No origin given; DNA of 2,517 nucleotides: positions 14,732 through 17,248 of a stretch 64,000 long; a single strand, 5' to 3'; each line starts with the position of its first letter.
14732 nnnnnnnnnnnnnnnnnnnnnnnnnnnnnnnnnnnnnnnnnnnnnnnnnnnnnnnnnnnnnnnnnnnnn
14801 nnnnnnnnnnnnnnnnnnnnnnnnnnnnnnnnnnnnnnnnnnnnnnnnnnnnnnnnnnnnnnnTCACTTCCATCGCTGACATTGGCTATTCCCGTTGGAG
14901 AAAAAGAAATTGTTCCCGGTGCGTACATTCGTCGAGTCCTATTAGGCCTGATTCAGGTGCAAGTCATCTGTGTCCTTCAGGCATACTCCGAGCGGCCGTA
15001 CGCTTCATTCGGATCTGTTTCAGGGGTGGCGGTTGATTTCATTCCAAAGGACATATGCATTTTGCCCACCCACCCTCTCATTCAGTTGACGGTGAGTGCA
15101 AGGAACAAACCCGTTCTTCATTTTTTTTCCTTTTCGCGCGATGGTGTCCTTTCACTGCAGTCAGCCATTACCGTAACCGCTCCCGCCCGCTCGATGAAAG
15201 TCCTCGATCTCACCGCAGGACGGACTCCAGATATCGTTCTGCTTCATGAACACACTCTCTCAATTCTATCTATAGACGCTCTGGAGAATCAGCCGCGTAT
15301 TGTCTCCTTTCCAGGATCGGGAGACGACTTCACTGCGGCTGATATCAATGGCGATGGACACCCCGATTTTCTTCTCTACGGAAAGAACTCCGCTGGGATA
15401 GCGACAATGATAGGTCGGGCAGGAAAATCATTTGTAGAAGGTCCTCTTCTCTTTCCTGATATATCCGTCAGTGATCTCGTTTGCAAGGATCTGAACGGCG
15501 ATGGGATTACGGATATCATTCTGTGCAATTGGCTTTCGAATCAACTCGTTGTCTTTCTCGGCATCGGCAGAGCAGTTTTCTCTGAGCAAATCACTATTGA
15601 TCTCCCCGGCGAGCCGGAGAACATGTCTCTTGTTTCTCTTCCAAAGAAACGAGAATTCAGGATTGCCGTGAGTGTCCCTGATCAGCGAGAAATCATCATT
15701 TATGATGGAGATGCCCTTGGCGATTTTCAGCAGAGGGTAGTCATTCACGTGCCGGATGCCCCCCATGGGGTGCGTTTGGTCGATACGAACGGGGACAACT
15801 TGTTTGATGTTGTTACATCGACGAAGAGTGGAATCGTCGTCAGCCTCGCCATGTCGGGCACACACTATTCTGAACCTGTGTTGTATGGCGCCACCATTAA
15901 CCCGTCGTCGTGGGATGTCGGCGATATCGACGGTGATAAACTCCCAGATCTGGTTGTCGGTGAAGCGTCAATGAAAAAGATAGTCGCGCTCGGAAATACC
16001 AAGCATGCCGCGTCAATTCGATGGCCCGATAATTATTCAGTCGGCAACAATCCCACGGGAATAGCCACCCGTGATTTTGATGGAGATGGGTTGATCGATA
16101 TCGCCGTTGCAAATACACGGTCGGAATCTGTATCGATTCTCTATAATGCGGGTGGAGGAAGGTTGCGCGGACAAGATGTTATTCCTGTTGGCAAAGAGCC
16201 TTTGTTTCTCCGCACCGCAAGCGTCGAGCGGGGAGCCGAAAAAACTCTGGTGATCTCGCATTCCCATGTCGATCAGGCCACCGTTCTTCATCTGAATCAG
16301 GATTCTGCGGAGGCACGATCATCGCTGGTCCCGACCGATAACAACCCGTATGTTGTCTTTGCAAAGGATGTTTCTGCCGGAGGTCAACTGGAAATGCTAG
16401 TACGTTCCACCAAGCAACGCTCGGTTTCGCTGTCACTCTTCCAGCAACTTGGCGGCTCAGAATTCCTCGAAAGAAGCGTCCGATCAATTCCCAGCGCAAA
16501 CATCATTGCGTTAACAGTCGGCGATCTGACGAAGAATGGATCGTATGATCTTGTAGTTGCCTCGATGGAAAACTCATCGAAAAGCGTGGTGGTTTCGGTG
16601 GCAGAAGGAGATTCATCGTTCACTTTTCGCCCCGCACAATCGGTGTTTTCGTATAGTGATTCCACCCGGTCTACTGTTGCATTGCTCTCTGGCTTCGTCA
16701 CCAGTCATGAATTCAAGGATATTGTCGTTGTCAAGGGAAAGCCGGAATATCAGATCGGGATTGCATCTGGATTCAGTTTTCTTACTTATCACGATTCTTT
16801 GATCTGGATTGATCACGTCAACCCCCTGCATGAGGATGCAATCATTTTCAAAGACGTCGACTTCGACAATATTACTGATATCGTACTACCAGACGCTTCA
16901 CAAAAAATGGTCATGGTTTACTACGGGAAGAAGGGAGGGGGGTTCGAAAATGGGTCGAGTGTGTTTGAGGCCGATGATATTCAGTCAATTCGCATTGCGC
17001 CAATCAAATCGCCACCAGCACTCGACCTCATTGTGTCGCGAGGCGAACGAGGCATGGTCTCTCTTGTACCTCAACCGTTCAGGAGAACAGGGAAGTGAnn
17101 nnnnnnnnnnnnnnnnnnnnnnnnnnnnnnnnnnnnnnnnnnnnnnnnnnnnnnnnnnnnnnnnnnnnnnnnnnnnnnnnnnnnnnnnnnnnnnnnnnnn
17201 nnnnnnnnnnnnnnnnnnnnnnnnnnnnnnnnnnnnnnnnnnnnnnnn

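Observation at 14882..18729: Translationally coupled pair: FG-GAP repeat protein plus a T9SS-sorted HExxH protein of unknown family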

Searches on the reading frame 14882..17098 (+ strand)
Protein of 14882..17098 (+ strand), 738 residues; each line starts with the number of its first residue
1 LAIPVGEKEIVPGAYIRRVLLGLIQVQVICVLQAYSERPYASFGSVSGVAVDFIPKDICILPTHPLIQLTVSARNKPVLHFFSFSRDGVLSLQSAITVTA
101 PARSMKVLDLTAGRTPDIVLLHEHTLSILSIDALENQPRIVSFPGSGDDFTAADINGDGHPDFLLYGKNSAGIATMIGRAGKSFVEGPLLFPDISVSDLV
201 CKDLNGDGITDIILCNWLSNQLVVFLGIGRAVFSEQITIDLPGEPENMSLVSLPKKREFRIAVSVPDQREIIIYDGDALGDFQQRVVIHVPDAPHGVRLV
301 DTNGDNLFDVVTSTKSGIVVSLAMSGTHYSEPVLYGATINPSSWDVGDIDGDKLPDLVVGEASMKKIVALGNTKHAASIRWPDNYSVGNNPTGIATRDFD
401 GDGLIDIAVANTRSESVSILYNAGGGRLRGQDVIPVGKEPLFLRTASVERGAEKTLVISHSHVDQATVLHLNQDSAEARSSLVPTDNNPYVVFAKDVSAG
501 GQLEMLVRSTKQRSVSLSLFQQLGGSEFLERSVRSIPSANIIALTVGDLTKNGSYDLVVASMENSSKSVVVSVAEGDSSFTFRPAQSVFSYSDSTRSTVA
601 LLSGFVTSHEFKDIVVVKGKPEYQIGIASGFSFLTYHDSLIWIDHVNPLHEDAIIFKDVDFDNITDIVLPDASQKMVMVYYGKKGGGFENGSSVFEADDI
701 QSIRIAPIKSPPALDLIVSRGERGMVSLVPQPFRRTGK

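Call 3: search_protein_families(library=pfam, proteins=[window:14882-17098:+], max_evalue=0.1)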
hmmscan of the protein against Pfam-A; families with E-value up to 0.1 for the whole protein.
window:14882-17098:+ (738 aa): 3 families
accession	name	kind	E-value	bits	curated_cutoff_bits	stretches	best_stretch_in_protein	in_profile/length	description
PF13517.12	FG-GAP_3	-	4.3e-30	104.5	26.9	5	301-359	1-61/61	FG-GAP-like repeat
PF01839.29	FG-GAP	-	2.9e-14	53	22.1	3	147-165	2-20/37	FG-GAP repeat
PF16743.10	PliI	-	0.0065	16.6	27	0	183-214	46-77/123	Periplasmic lysozyme inhibitor of I-type lysozyme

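Call 4: search_protein_families(library=ncbifam, proteins=[window:14882-17098:+], max_evalue=0.1)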
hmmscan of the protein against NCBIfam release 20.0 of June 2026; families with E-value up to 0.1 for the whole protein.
window:14882-17098:+ (738 aa): 2 families
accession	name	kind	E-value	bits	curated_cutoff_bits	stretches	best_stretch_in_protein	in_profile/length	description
NF047539.1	XAC2610_fam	domain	5.2e-08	33.3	35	0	654-690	1-42/89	XAC2610-related protein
NF040734.1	CC-COOH_SaoC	equivalog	5.4e-07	29.5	80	1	527-581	33-87/148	Cys-Cys-COOH (seleno)protein SaoC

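Call 35: search_solved_structures(query=window:14882-17098:+, max_evalue=1)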
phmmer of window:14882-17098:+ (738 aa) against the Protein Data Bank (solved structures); distinct sequences matched with E-value up to 1: 1.
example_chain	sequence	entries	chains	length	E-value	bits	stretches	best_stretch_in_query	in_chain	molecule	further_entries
9etn_A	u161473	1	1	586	0.038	16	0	391-438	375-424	Cartilage acidic protein 1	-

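Call 53: find_homologous_proteins(query=window:14882-17098:+)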
Query window:14882-17098:+ (738 aa): 449 proteins with E <= 0.001 among 8000 candidates; the best 120 are listed.
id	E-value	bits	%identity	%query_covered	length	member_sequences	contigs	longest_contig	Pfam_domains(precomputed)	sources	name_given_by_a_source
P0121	0.0e+0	1624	99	100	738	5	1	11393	PF01839.30,PF13517.13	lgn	-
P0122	0.0e+0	1342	82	98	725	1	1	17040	PF01839.30,PF13517.13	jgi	-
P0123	0.0e+0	1291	77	100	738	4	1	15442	PF01839.30,PF13517.13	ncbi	-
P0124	4.5e-158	546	40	96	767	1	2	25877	PF01839.30,PF23727.2,PF13517.13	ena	-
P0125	6.0e-149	516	38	94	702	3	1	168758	PF01839.30,PF13517.13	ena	-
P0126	2.1e-148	514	37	97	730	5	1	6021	PF01839.30,PF13517.13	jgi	-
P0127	1.1e-147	512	37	98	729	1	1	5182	PF01839.30,PF13517.13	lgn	-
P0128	4.5e-147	510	38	97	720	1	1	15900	PF01839.30,PF13517.13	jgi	jgi:hypothetical protein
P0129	8.5e-146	506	37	97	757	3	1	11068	PF01839.30,PF13517.13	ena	-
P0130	2.4e-143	498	37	91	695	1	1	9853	PF01839.30,PF13517.13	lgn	-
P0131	4.7e-143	497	36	97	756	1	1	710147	PF01839.30,PF13517.13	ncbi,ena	-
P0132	1.4e-141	492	35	97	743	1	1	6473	PF01839.30,PF13517.13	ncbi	-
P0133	1.2e-140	489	38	94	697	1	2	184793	PF01839.30,PF13517.13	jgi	jgi:hypothetical protein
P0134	1.3e-140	489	36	97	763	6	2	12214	PF01839.30,PF13517.13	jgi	jgi:hypothetical protein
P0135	1.2e-138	482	35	94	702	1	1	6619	PF01839.30,PF13517.13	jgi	jgi:hypothetical protein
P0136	3.7e-137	477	35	97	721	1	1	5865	PF01839.30,PF13517.13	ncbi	-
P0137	1.3e-136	475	36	97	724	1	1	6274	PF01839.30,PF23727.2,PF13517.13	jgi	jgi:hypothetical protein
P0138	3.5e-135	471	36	97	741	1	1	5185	PF01839.30,PF13517.13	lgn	-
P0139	1.1e-134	469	36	96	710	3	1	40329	PF01839.30,PF13517.13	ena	-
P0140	1.8e-134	468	34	97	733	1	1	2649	PF01839.30,PF23727.2,PF13517.13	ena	-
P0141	9.5e-134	466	33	97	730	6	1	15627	PF01839.30,PF23727.2,PF13517.13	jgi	-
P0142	7.8e-133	463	34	97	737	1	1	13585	PF01839.30,PF23727.2,PF13517.13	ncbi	-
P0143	1.3e-132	462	36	97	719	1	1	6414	PF01839.30,PF13517.13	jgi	jgi:hypothetical protein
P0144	6.7e-129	450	33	97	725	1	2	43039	PF01839.30,PF13517.13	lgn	-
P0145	1.5e-128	449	38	79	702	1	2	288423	PF01839.30,PF13517.13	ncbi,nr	ncbi:MAG: VCBS repeat-containing protein [Bacteroidetes bacterium]|nr:VCBS repeat-containing protein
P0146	1.3e-126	442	35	90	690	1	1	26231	PF01839.30,PF13517.13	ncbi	-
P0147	6.1e-126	440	34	97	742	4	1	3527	PF01839.30,PF13517.13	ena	-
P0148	1.1e-124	436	34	95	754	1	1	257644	PF01839.30,PF16743.11,PF13517.13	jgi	jgi:hypothetical protein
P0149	3.7e-124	434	35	97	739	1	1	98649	PF01839.30,PF13517.13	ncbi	ncbi:MAG: VCBS repeat-containing protein [Bacteroidota bacterium]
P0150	2.5e-123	432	34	94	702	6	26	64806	PF01839.30,PF13517.13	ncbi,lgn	-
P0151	5.2e-121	424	34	97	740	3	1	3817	PF01839.30,PF13517.13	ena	-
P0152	1.0e-119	420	34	96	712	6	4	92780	PF01839.30,PF16743.11,PF13517.13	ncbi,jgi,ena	-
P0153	1.1e-119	419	34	97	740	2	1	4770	PF01839.30,PF13517.13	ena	-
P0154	1.3e-118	416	33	97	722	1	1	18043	PF01839.30,PF13517.13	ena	-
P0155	3.9e-96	342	32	91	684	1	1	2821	PF01839.30,PF13517.13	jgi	jgi:hypothetical protein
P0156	4.6e-70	255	34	52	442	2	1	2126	PF01839.30,PF13517.13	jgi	-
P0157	3.8e-60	223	32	51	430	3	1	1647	PF13517.13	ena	-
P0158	8.4e-52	195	24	40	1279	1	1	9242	PF01839.30,PF12256.15,PF16743.11,PF01833.31,PF14779.13,PF15907.12,PF13517.13,PF18962.8,PF14783.13,PF13860.13,PF22888.2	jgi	jgi:hypothetical protein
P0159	8.5e-50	188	26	55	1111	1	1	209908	PF01839.30,PF12256.15,PF13517.13,PF16640.12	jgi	jgi:hypothetical protein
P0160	4.7e-49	186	26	77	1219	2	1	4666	PF01839.30,PF12256.15,PF13517.13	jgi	jgi:hypothetical protein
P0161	1.1e-46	178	25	55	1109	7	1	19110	PF01839.30,PF13517.13,PF16640.12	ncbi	-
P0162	3.2e-45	173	26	46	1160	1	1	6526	PF01839.30,PF12256.15,PF14779.13,PF13517.13,PF08308.18,PF18998.7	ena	-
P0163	1.6e-44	171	22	89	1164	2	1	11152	PF01839.30,PF13517.13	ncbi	ncbi:unnamed protein product, partial [Rotaria sp. Silwood1]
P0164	8.7e-44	169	24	78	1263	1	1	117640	PF01839.30,PF14779.13,PF13517.13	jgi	jgi:hypothetical protein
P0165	1.0e-43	168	24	57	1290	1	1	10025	PF01839.30,PF13517.13,PF13287.13,PF13290.14,PF03174.20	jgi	jgi:hypothetical protein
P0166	7.8e-43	165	26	77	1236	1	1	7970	PF01839.30,PF12256.15,PF16743.11,PF13517.13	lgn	-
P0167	1.6e-42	164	23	86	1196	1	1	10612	PF01839.30,PF13517.13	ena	-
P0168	4.1e-42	163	23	78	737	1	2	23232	PF01839.30,PF13517.13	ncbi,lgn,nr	ncbi:MAG: VCBS repeat-containing protein [Bacteroidetes bacterium]|nr:VCBS repeat-containing protein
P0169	6.5e-42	162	23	47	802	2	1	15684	PF22073.3,PF01839.30,PF13517.13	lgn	-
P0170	1.2e-41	162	25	69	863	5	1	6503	PF01839.30,PF13517.13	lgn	-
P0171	1.4e-41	161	25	57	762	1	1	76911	PF01839.30,PF12256.15,PF16743.11,PF00404.25,PF13517.13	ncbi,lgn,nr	ncbi:MAG: hypothetical protein JWQ87_3238 [Candidatus Sulfotelmatobacter sp.]|nr:hypothetical protei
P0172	4.5e-41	160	24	59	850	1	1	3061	PF01839.30,PF13517.13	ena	-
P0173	2.0e-40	157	24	65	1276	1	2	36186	PF01839.30,PF00404.25,PF13517.13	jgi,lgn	jgi:hypothetical protein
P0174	5.8e-40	156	26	61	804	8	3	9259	PF01839.30,PF12256.15,PF16743.11,PF13517.13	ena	-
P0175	1.3e-39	155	25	74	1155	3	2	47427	PF01839.30,PF12256.15,PF13517.13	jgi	jgi:hypothetical protein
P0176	2.9e-39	154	23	60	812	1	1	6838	PF01839.30,PF12256.15,PF16743.11,PF14779.13,PF13517.13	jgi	jgi:FG-GAP-like repeat/FG-GAP repeat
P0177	5.4e-39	153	24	45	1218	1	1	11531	PF01839.30,PF13517.13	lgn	-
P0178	7.1e-38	149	23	52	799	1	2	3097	PF01839.30,PF13517.13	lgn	-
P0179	7.7e-38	149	22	72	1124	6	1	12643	PF22073.3,PF01839.30,PF12256.15,PF24771.4,PF15780.12,PF13517.13,PF22066.3,PF24507.2,PF12371.15,PF22544.3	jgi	jgi:hypothetical protein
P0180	1.9e-37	148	24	65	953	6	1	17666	PF01839.30,PF13517.13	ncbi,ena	-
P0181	2.3e-37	147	25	64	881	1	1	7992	PF01839.30,PF16743.11,PF14779.13,PF13517.13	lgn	-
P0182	5.8e-37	146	25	82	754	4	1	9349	PF01839.30,PF12256.15,PF13517.13,PF00395.26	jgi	jgi:hypothetical protein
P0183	6.3e-37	146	24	52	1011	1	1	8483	PF01839.30,PF12256.15,PF14779.13,PF13517.13,PF21955.1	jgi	jgi:hypothetical protein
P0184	6.4e-37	146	24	78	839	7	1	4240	PF01839.30,PF12256.15,PF00404.25,PF13517.13,PF00036.39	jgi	-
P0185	3.1e-36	144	27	39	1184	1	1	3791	PF01839.30,PF16743.11,PF13517.13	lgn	-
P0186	5.3e-36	143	21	80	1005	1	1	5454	PF01839.30,PF13517.13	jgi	jgi:uncharacterized protein (TIGR03437 family)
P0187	5.8e-36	143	26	64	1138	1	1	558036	PF01839.30,PF04151.22,PF13517.13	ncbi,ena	-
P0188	7.7e-36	142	25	58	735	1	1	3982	PF01839.30,PF13517.13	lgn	-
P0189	1.2e-35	142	23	67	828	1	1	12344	PF01839.30,PF13517.13,PF16640.12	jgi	jgi:hypothetical protein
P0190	2.4e-34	137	28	40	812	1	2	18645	PF01839.30,PF13517.13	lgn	-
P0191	3.4e-34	137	24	78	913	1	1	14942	PF01839.30,PF16743.11,PF13517.13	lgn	-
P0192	8.1e-34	136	26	44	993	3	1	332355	PF01839.30,PF04151.22,PF13517.13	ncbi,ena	-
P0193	1.4e-33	135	27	58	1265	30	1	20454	PF01839.30,PF12256.15,PF16743.11,PF17957.8,PF13517.13,PF16640.12,PF20578.5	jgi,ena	-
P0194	2.3e-33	134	24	70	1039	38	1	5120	PF22073.3,PF01839.30,PF15780.12,PF13517.13,PF22544.3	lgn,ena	-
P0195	2.4e-33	134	24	79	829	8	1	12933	PF01839.30,PF13517.13,PF00395.26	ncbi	-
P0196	8.2e-33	132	25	82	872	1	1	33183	PF01839.30,PF17963.8,PF13517.13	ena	-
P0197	1.0e-32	132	24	73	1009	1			PF01839.30,PF16743.11,PF14779.13,PF13517.13,PF14783.13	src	-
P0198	1.1e-32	132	25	64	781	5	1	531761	PF01839.30,PF12256.15,PF16743.11,PF14779.13,PF13517.13,PF14783.13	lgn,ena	-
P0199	2.0e-32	131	25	45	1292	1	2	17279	PF01839.30,PF13229.13,PF13205.13,PF13517.13,PF05048.20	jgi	jgi:hypothetical protein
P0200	3.7e-32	130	25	63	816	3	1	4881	PF22073.3,PF01839.30,PF12256.15,PF13517.13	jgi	jgi:hypothetical protein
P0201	4.4e-32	130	27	59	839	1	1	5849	PF01839.30,PF12256.15,PF16743.11,PF01833.31,PF00404.25,PF13517.13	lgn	-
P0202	1.1e-31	129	28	39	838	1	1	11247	PF01839.30,PF12256.15,PF07610.18,PF13517.13,PF22544.3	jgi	jgi:hypothetical protein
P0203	1.2e-31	128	26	41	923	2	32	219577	PF01839.30,PF12256.15,PF16743.11,PF14779.13,PF13517.13,PF14783.13,PF23743.2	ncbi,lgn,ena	-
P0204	1.3e-31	128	27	50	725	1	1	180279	PF01839.30,PF12256.15,PF16743.11,PF00404.25,PF13517.13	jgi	jgi:hypothetical protein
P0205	1.6e-31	128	22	79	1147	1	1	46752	PF01839.30,PF24771.4,PF07610.18,PF24507.2,PF22544.3,PF22073.3,PF12256.15,PF15780.12,PF13517.13,PF00635.33,PF22066.3,PF12371.15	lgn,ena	-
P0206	5.5e-31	126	29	42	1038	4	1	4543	PF22073.3,PF01839.30,PF12256.15,PF15780.12,PF13517.13,PF22544.3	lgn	-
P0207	8.1e-31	126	24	30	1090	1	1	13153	PF01839.30,PF02494.23,PF13517.13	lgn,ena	-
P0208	9.0e-31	126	26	46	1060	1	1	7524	PF01839.30,PF12256.15,PF13517.13,PF14783.13,PF16640.12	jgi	jgi:hypothetical protein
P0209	1.1e-30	125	27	28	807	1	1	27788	PF01839.30,PF13517.13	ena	-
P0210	2.2e-30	124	26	45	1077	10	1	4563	PF01839.30,PF03160.21,PF13517.13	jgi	-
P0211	2.9e-30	124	26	51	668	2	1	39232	PF01839.30,PF13517.13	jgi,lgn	jgi:hypothetical protein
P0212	4.2e-30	123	24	67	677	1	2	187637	PF01839.30,PF13517.13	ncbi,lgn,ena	-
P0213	1.1e-29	122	24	64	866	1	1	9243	PF01839.30,PF12256.15,PF17963.8,PF17892.8,PF13517.13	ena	-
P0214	1.2e-29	122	22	67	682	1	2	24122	PF01839.30,PF13517.13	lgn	-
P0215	1.4e-29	122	24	64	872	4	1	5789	PF01839.30,PF12256.15,PF17963.8,PF17892.8,PF13517.13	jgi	jgi:hypothetical protein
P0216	1.6e-29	121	27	32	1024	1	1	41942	PF01839.30,PF12256.15,PF24328.3,PF10282.16,PF16743.11,PF01833.31,PF14779.13,PF13517.13,PF20144.6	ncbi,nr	ncbi:MAG: hypothetical protein FJX93_04060, partial [Bacteroidetes bacterium]|nr:hypothetical protei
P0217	1.6e-29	121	26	43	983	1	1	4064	PF01839.30,PF13517.13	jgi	jgi:hypothetical protein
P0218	1.7e-29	121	23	74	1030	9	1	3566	PF01839.30,PF13517.13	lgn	-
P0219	2.1e-29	121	22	71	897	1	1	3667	PF01839.30,PF12256.15,PF13517.13,PF13202.13,PF13860.13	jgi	jgi:hypothetical protein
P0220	4.1e-29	120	24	58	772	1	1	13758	PF01839.30,PF12256.15,PF13517.13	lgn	-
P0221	4.3e-29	120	27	46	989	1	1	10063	PF01839.30,PF13517.13,PF13860.13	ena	-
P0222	5.2e-29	120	27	36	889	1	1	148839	PF01839.30,PF13517.13,PF13860.13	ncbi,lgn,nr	ncbi:MAG: VCBS repeat-containing protein [Candidatus Eisenbacteria bacterium]|nr:VCBS repeat-contain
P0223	5.3e-29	120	26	60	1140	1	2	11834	PF22073.3,PF01839.30,PF13517.13,PF22544.3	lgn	-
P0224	6.1e-29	120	25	51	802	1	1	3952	PF01839.30,PF13517.13,PF00395.26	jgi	jgi:hypothetical protein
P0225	6.5e-29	119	24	58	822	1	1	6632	PF01839.30,PF15780.12,PF13517.13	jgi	jgi:hypothetical protein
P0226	7.4e-29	119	24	37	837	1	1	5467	PF01839.30,PF13517.13,PF13860.13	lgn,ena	-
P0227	1.1e-28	119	24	65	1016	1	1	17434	PF01839.30,PF12256.15,PF16743.11,PF00404.25,PF14779.13,PF13517.13,PF18962.8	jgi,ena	-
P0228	3.9e-28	117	27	44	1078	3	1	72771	PF01839.30,PF03160.21,PF13517.13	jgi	jgi:hypothetical protein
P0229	4.8e-28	117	23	78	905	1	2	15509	PF01839.30,PF12256.15,PF13517.13,PF16640.12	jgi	-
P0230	6.0e-28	116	24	42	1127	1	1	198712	PF01839.30,PF12256.15,PF16743.11,PF01833.31,PF14779.13,PF15907.12,PF13517.13,PF18962.8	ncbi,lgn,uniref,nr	ncbi:FG-GAP-like repeat-containing protein [Pedobacter glucosidilyticus]|uniref:FG-GAP-like repeat-c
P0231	7.6e-28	116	24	74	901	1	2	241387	PF01839.30,PF12256.15,PF16743.11,PF03160.21,PF13517.13,PF23743.2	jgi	jgi:hypothetical protein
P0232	9.2e-28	116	25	46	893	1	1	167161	PF01839.30,PF16743.11,PF13517.13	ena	-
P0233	2.5e-27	114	24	73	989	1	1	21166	PF01839.30,PF12256.15,PF13517.13,PF27905.1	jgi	jgi:hypothetical protein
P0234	2.6e-27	114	25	65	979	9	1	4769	PF01839.30,PF16743.11,PF13517.13,PF13860.13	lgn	-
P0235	2.7e-27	114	26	43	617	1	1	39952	PF01839.30,PF13517.13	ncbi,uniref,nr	ncbi:integrin alpha N-terminal domain-containing protein [Aspergillus uvarum CBS 121591]|uniref:Inte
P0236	3.1e-27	114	28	38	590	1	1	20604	PF01839.30,PF13517.13,PF14252.12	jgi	jgi:hypothetical protein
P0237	6.1e-27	113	23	74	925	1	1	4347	PF01839.30,PF13517.13,PF13860.13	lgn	-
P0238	6.9e-27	113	26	59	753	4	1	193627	PF01839.30,PF12256.15,PF16743.11,PF13517.13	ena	-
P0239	8.0e-27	113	27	43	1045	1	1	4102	PF01839.30,PF13517.13,PF16640.12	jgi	jgi:hypothetical protein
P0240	2.0e-26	111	24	58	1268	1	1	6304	PF01839.30,PF12256.15,PF03160.21,PF13517.13,PF13946.12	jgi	jgi:hypothetical protein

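Call 67: predict_structure(alignment_id=A2)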
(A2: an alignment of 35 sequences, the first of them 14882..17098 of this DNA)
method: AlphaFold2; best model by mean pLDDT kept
length: 738 residues; sequences in the alignment: 35
mean_pLDDT: 86.7   pTM: 0.84
mean pLDDT of the five models: 86.7, 86.1, 86.0, 85.2, 84.9
residues with pLDDT >= 90: 416; 70-90: 260; 50-70: 39; < 50: 23
segments of 3 or more residues with pLDDT < 50: 1-11, 30-38
pLDDT, mean of each block of 10 residues (from residue 1): 37 65 66 44 85 94 78 94 90 92 92 85 92 85 86 90 93 91 89 93 88 94 89 86 95 82 96 89 91 93 87 92 85 85 91 90 92 78 90 91 90 91 79 86 78 79 92 71 92 78 88 90 87 75 91 89 91 89 91 92 86 93 93 87 93 92 93 95 89 95 93 92 93 75
secondary structure, 60 per line:
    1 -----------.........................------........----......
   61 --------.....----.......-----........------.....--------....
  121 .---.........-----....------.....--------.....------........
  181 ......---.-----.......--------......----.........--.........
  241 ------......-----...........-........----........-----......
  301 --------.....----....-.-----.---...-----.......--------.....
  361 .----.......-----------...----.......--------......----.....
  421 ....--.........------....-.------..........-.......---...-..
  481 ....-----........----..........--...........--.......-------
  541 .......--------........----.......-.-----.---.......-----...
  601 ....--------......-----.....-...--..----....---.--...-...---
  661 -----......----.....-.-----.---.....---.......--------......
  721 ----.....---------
elements in order (helices of 4 or more, strands of 3 or more residues): H12-36 E43-50 E55-60 E69-73 E78-84 E90-97 E104-108 E117-121 E125-130 E139-142 E149-153 E162-166 E173-179 E183-186 E196-202 E211-216 E221-229 E232-240 E247-252 E258-265 E270-277 E282-289 E295-300 E309-313 E318-321 E333-335 E341-347 E356-361 E366-372 E384-386 E391-397 E406-411 E416-424 E427-435 E442-445 E454-460 E465-471 E479-484 E490-497 E502-511 E514-524 E527-533 E541-547 E556-563 E568-574 E586-592 E598-604 E613-618 E624-628 E630-632 E641-644 E655-657 E666-671 E676-680 E692-696 E700-706 E715-720 E725-729
